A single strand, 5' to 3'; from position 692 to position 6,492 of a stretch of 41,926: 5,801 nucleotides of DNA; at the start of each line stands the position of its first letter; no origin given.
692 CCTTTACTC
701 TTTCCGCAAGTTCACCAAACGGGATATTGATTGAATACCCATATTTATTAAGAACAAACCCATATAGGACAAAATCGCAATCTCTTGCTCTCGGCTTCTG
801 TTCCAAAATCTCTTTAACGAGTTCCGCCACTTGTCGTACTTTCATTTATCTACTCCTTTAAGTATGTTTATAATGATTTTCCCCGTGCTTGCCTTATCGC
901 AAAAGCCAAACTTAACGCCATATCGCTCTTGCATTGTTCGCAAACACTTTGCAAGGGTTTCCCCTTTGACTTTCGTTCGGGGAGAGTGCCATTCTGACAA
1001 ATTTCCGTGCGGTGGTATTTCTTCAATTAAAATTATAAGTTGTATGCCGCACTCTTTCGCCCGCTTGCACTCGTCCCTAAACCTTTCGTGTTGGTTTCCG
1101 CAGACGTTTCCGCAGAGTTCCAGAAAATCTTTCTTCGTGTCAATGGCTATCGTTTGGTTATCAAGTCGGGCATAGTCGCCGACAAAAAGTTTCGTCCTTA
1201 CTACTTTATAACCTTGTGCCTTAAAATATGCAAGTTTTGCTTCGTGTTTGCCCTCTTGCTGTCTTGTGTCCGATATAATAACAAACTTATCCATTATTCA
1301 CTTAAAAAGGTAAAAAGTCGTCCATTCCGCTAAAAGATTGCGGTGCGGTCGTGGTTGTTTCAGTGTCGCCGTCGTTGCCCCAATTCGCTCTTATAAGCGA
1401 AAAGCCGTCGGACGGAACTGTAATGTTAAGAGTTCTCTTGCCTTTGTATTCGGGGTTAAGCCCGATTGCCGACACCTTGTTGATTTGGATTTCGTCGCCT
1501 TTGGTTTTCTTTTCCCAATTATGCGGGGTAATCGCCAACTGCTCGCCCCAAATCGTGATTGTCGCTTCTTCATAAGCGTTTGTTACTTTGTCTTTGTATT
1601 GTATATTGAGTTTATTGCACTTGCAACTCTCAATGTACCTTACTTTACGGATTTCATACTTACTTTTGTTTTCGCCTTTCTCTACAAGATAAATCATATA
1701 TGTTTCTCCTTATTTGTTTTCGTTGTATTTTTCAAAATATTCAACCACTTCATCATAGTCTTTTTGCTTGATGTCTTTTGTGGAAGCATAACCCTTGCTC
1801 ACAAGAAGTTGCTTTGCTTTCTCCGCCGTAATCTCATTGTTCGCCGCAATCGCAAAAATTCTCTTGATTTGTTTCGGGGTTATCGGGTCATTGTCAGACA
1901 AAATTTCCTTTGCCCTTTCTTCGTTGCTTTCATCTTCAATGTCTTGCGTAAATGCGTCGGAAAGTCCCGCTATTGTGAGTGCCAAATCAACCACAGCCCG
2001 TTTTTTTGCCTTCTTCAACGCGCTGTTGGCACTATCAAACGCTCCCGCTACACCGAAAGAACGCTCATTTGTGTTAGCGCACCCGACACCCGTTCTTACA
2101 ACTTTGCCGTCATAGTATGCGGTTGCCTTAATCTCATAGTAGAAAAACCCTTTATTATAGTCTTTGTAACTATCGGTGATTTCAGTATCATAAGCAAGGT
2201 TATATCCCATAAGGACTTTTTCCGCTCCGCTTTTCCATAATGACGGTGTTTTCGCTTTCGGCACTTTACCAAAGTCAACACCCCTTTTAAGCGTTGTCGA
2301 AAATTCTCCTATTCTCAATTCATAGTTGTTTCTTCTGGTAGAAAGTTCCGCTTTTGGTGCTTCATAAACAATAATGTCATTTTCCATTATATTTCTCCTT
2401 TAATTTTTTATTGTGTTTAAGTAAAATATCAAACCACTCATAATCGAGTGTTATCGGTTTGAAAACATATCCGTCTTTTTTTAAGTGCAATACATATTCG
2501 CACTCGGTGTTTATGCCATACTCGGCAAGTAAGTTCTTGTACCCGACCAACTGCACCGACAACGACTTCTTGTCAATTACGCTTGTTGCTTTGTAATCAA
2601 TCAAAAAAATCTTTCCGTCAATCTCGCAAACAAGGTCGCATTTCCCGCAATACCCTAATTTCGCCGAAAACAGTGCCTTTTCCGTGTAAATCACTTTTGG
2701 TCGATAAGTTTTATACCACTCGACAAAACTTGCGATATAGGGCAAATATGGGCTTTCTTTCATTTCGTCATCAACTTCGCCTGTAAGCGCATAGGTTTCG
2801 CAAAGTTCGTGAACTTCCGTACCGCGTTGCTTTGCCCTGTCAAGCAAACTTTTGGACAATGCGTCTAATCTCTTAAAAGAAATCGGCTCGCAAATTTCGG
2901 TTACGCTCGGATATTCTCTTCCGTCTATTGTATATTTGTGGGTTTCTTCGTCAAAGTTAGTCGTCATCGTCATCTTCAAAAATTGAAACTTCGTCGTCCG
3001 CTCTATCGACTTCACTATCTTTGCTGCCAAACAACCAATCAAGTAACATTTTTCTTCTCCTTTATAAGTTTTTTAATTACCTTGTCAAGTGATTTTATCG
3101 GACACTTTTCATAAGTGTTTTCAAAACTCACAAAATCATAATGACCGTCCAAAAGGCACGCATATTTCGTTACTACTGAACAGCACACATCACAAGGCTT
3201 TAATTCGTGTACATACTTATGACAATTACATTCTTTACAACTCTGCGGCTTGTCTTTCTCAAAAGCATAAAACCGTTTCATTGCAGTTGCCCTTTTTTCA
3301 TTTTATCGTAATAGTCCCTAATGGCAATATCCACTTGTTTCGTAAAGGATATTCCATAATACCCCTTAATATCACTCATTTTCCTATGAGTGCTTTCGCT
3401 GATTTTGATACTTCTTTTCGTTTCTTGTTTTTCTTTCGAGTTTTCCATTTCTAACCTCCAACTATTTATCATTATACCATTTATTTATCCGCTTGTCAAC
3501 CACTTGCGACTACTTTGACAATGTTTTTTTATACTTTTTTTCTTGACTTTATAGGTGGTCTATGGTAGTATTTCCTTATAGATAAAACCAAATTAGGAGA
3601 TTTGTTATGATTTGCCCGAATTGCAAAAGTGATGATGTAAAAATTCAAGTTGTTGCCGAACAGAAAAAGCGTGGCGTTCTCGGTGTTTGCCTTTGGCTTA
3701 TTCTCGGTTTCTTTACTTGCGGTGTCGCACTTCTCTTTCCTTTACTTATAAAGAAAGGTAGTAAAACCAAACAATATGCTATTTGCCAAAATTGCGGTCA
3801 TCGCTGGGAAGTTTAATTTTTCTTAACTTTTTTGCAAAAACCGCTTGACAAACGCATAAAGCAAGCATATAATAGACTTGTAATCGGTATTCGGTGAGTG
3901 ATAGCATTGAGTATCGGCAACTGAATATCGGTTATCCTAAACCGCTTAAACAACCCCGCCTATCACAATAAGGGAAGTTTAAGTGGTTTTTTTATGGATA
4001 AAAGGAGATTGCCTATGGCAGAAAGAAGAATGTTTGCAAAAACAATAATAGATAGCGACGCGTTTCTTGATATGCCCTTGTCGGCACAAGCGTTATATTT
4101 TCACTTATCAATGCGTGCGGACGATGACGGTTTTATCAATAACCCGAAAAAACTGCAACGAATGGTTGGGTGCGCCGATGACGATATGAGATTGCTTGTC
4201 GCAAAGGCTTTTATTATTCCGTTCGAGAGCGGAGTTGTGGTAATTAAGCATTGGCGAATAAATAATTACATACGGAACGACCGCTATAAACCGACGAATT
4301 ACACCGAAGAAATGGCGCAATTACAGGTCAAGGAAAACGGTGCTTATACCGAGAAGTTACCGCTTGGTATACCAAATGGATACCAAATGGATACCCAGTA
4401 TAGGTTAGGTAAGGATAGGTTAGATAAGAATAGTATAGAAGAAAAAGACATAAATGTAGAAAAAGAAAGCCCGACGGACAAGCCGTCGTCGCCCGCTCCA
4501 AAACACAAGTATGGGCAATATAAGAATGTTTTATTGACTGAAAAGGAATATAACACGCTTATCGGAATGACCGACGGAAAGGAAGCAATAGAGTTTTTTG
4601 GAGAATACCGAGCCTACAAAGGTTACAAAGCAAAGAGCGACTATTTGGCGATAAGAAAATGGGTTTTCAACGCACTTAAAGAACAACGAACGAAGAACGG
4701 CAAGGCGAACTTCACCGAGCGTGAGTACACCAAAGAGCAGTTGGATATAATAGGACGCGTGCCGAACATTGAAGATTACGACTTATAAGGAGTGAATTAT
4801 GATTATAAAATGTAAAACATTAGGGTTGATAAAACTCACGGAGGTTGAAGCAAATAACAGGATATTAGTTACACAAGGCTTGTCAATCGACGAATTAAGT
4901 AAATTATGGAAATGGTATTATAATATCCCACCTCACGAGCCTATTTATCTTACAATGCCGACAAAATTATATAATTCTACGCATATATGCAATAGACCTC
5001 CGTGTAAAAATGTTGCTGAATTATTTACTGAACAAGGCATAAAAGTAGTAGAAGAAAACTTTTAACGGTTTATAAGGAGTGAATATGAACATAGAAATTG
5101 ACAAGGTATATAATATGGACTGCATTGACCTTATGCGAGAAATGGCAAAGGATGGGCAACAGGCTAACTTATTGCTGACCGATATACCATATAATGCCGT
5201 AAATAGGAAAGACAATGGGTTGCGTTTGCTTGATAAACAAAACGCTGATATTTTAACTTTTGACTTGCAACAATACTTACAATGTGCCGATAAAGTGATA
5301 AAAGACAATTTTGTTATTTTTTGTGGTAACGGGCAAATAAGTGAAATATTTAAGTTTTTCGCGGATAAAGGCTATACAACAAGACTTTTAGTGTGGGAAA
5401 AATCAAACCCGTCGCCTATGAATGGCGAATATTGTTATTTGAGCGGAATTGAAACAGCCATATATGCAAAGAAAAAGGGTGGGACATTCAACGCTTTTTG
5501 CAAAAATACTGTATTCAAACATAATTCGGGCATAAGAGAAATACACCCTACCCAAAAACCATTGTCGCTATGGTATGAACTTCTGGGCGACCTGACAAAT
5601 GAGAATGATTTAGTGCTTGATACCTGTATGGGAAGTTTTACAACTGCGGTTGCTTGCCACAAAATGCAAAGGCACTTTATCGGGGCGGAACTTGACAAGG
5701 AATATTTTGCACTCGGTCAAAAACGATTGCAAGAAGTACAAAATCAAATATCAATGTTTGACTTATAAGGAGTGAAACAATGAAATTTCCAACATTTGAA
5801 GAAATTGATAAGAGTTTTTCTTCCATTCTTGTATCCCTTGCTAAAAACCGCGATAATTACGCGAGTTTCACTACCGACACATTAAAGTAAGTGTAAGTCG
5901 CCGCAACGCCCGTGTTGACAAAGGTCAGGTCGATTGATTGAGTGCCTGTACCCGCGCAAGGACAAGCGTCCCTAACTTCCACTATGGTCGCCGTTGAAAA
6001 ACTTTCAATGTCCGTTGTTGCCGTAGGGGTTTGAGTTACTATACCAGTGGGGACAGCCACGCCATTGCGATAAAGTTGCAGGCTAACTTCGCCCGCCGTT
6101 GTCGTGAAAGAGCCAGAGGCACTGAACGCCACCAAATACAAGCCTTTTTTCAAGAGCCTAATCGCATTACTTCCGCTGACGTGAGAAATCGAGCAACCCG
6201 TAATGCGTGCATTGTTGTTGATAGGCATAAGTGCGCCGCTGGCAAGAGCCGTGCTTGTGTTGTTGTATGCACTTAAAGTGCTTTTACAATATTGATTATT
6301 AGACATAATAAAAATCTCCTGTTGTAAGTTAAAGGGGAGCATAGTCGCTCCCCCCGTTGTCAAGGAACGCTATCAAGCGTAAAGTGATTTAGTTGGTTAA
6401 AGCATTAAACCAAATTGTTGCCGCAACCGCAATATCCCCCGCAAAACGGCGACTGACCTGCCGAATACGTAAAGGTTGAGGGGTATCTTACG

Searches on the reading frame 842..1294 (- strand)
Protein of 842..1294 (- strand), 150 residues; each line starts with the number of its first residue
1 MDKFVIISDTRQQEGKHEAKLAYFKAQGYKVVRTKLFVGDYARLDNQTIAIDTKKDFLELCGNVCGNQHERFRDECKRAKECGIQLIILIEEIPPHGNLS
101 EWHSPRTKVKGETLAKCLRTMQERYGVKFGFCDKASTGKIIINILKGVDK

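Call 29: search_protein_families(library=phrogs, proteins=[window:842-1294:-], max_evalue=0.001)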
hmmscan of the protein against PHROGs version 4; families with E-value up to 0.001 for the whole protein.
window:842-1294:- (150 aa): 1 family
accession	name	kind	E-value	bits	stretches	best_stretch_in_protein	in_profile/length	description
phrog_3490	-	DNA, RNA and nucleotide metabolism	1.1e-35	124.3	1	2-147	7-164/175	ERCC4-type nuclease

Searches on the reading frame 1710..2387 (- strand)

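Call 29: search_protein_families(library=phrogs, proteins=[window:1710-2387:-], max_evalue=0.001)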
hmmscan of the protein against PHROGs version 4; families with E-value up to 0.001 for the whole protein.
window:1710-2387:- (225 aa): 1 family
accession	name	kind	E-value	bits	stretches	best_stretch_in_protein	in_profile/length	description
phrog_10048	-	unknown function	5.7e-37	128.4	1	31-193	41-198/273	-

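Call 31: search_protein_families(library=pfam, proteins=[window:1710-2387:-], max_evalue=0.01)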
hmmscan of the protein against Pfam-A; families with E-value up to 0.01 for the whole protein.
window:1710-2387:- (225 aa): 1 family
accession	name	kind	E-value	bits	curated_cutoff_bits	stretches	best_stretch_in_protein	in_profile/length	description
PF19431.4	MEKK4_N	-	0.0044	15.2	24.9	1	147-223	15-90/1201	MEKK4 N-terminal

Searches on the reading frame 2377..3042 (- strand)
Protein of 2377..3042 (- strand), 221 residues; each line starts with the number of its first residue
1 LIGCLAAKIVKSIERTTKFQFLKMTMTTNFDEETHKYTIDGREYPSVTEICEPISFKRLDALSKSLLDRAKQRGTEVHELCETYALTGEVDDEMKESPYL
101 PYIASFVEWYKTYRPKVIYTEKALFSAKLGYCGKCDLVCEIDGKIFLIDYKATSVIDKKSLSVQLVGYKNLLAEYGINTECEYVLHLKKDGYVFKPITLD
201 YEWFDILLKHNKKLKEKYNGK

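Call 30: search_protein_families(library=phrogs, proteins=[window:2377-3042:-], max_evalue=0.001)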
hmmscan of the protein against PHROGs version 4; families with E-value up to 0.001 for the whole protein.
window:2377-3042:- (221 aa): 5 families
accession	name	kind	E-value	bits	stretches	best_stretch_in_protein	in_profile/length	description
phrog_298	-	DNA, RNA and nucleotide metabolism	1.3e-31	111.1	1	15-207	31-249/293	exonuclease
phrog_466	-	DNA, RNA and nucleotide metabolism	3.6e-08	34.1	1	70-169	211-315/446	exonuclease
phrog_69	-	DNA, RNA and nucleotide metabolism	9.1e-06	25.9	1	72-170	122-245/501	exonuclease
phrog_3953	-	DNA, RNA and nucleotide metabolism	1.6e-05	25.7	1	67-185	37-147/186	exonuclease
phrog_1218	-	DNA, RNA and nucleotide metabolism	0.00099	19.4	0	128-172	137-185/364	exonuclease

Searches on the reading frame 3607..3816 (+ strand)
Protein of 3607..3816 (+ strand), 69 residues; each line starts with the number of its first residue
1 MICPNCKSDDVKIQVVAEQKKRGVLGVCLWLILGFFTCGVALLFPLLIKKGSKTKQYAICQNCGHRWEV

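Call 30: search_protein_families(library=phrogs, proteins=[window:3607-3816:+], max_evalue=0.001)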
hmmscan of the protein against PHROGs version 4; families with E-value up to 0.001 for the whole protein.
window:3607-3816:+ (69 aa): 2 families
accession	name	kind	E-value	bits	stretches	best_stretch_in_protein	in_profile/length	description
phrog_3845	-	unknown function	7.7e-07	30.2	1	2-69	156-214/216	-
phrog_9859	-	unknown function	2.4e-05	25.6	1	2-68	55-114/116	-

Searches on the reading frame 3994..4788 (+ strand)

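Call 30: search_protein_families(library=phrogs, proteins=[window:3994-4788:+], max_evalue=0.001)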
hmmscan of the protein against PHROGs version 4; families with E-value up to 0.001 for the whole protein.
window:3994-4788:+ (264 aa): 5 families
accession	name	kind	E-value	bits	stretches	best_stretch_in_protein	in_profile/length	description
phrog_8489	-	DNA, RNA and nucleotide metabolism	2.4e-81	275.1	1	8-236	1-241/296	DnaD-like helicase loader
phrog_5708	-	DNA, RNA and nucleotide metabolism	7.2e-80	269.8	1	8-242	1-238/263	DnaD-like helicase loader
phrog_1163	-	unknown function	1.2e-36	127.8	1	8-164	8-174/273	-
phrog_10469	-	DNA, RNA and nucleotide metabolism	4.5e-23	83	1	8-154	1-184/305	DnaD-like helicase loader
phrog_13246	-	DNA, RNA and nucleotide metabolism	3.1e-10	41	1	53-239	48-229/250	replisome organizer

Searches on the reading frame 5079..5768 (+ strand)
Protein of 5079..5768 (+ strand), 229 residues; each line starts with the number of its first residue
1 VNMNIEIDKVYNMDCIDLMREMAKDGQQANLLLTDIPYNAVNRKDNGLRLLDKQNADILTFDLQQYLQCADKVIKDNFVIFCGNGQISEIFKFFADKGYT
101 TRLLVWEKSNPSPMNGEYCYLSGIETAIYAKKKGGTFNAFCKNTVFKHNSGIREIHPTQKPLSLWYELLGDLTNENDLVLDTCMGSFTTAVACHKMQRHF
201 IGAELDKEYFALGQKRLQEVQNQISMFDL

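Call 30: search_protein_families(library=phrogs, proteins=[window:5079-5768:+], max_evalue=0.001)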
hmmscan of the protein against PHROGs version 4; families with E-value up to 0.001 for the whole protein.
window:5079-5768:+ (229 aa): 10 families
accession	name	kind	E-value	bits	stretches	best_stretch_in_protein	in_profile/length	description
phrog_67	-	other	9e-46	158.2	1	2-227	118-353/743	DNA methyltransferase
phrog_498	-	other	5e-26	92.4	1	23-223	217-426/633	DNA methyltransferase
phrog_18293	-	other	3.3e-25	89.4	1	134-221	24-111/119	methyltransferase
phrog_3008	-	other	1.8e-21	77.5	1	142-222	135-216/244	DNA methyltransferase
phrog_8769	-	other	8.7e-13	48.9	1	173-218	9-54/71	methyltransferase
phrog_23085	-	unknown function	4.8e-09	37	1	155-223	43-111/138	-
phrog_6952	-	other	1.3e-08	35.9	1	156-221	114-179/181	DNA methyltransferase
phrog_23148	-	unknown function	1.2e-07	32.9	1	146-219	75-148/165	-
phrog_16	-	DNA, RNA and nucleotide metabolism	2.5e-05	23.7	1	169-229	861-921/986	DNA helicase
phrog_6025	-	other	3.3e-05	24.6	1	3-111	7-113/192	DNA methyltransferase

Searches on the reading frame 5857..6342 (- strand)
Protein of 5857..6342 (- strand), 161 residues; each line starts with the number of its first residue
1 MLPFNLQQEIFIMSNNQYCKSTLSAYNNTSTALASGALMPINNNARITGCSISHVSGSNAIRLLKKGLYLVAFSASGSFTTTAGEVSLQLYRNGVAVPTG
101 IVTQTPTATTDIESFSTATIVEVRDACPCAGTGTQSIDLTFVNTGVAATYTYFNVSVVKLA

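Call 82: search_protein_families(library=phrogs, proteins=[window:5857-6342:-], max_evalue=0.001)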
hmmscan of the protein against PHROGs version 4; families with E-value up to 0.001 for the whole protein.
window:5857-6342:- (161 aa): 1 family
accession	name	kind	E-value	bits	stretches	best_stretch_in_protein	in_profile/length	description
phrog_20016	-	unknown function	1.4e-05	25.7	1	34-128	13-115/141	-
